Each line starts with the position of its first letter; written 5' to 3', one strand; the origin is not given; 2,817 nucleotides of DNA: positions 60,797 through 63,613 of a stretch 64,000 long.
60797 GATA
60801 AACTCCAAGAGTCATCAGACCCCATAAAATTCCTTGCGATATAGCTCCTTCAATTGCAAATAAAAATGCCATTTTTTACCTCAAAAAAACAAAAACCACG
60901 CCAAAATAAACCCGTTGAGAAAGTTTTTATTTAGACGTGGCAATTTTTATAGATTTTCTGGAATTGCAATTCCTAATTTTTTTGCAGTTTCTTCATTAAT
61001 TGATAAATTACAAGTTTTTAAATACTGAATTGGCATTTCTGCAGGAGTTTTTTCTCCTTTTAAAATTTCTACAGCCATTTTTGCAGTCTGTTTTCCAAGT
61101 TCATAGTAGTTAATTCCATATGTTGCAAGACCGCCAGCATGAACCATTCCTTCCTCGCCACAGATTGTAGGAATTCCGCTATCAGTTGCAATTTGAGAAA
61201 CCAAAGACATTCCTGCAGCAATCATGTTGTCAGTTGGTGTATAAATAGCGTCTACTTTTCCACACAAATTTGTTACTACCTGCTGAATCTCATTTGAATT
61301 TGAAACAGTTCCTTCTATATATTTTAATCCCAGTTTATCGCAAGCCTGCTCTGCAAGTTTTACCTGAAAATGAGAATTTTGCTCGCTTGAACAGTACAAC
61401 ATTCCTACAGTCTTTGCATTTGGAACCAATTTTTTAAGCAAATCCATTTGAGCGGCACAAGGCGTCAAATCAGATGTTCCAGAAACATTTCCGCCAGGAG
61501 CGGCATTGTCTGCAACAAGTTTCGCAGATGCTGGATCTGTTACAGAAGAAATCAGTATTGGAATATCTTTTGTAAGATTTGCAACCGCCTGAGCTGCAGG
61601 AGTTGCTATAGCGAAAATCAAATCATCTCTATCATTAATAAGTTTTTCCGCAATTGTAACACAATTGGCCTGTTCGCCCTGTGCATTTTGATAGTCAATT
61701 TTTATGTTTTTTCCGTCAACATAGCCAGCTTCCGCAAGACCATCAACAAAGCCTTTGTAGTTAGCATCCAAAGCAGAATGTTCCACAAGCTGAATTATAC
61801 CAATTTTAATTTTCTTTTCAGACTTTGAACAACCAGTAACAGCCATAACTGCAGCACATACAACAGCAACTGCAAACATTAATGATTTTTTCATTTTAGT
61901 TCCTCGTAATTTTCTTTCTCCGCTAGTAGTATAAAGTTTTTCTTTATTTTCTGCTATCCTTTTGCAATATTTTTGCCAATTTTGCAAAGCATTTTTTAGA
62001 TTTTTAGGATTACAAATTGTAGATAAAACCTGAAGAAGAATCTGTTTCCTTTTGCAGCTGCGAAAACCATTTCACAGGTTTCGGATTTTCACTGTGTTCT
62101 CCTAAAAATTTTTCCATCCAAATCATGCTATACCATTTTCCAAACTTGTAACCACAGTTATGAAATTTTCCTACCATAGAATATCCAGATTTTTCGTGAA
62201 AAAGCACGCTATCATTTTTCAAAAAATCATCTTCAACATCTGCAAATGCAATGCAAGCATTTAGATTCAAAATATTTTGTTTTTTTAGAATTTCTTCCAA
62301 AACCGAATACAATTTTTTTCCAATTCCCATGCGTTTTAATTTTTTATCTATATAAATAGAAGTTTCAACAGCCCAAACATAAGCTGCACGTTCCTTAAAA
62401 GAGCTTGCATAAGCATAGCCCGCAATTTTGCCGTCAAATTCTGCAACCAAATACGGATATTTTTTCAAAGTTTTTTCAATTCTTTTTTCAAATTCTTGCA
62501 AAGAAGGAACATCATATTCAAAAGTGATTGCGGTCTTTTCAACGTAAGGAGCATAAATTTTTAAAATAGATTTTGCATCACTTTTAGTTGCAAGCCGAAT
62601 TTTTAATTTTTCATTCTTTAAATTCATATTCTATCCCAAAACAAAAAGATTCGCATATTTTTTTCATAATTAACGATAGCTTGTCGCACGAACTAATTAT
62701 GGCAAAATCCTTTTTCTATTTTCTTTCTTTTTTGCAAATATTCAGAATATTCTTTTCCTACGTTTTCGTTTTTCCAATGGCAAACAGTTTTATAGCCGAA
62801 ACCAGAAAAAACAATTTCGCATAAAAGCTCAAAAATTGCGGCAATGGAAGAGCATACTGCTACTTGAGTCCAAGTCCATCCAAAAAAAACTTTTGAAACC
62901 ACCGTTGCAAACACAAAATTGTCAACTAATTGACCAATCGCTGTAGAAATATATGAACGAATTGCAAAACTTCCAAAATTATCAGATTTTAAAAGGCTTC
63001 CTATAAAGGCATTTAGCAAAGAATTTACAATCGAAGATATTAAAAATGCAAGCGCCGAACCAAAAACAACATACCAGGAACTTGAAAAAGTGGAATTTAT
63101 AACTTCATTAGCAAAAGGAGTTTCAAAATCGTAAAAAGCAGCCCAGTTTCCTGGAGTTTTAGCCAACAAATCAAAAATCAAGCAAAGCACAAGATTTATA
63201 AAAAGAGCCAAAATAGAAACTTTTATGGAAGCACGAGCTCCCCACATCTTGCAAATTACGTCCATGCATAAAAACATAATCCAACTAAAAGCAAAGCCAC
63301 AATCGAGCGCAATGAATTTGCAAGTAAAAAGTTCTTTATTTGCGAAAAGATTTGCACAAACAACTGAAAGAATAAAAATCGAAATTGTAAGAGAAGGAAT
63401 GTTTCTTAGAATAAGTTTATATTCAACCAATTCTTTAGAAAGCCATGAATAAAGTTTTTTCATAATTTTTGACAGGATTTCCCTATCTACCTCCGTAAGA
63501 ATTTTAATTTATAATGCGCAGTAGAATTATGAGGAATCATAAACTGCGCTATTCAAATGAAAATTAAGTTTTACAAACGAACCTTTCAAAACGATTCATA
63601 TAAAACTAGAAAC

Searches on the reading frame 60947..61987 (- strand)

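Call 73: search_protein_families(library=pfam, proteins=[window:60947-61987:-], max_evalue=0.0001)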
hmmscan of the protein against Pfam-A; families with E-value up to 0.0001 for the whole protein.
window:60947-61987:- (346 aa): 3 families
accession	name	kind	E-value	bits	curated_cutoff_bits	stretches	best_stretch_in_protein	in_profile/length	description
PF04392.18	ABC_sub_bind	-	8.9e-89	298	25.9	1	61-346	1-285/293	ABC transporter substrate binding protein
PF13407.12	Peripla_BP_4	-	3.1e-09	37.2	35.1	1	179-313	109-258/258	Periplasmic binding protein domain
PF13458.12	Peripla_BP_6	-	4e-06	27.2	31.7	1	83-225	31-168/343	Periplasmic binding protein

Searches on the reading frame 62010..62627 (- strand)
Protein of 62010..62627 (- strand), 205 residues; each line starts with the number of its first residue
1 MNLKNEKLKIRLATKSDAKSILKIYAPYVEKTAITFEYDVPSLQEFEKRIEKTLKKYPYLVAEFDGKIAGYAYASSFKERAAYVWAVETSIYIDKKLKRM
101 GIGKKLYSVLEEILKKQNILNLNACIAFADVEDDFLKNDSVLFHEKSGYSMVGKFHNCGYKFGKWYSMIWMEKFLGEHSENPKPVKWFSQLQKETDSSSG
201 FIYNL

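Call 73: search_protein_families(library=pfam, proteins=[window:62010-62627:-], max_evalue=0.0001)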
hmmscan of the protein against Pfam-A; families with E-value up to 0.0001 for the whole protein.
window:62010-62627:- (205 aa): 4 families
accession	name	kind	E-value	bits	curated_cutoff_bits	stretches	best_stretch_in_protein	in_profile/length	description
PF13420.13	Acetyltransf_4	-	3.5e-40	138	24.3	1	10-170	1-155/155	Acetyltransferase (GNAT) domain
PF00583.31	Acetyltransf_1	-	2.2e-10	41.2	20.7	1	42-134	20-103/116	Acetyltransferase (GNAT) family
PF13508.13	Acetyltransf_7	-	3.7e-07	30.8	27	1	58-149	4-82/84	Acetyltransferase (GNAT) domain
PF13673.13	Acetyltransf_10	-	3.3e-06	27.6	23.6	1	28-120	5-86/128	Acetyltransferase (GNAT) domain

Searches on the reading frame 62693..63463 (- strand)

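Call 73: search_protein_families(library=pfam, proteins=[window:62693-63463:-], max_evalue=0.0001)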
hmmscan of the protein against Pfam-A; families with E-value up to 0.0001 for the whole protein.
window:62693-63463:- (256 aa): 1 family
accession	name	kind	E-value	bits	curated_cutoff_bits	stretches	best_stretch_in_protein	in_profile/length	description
PF02592.20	Vut_1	-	7.9e-21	75.4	27.2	1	55-222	2-148/152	Putative vitamin uptake transporter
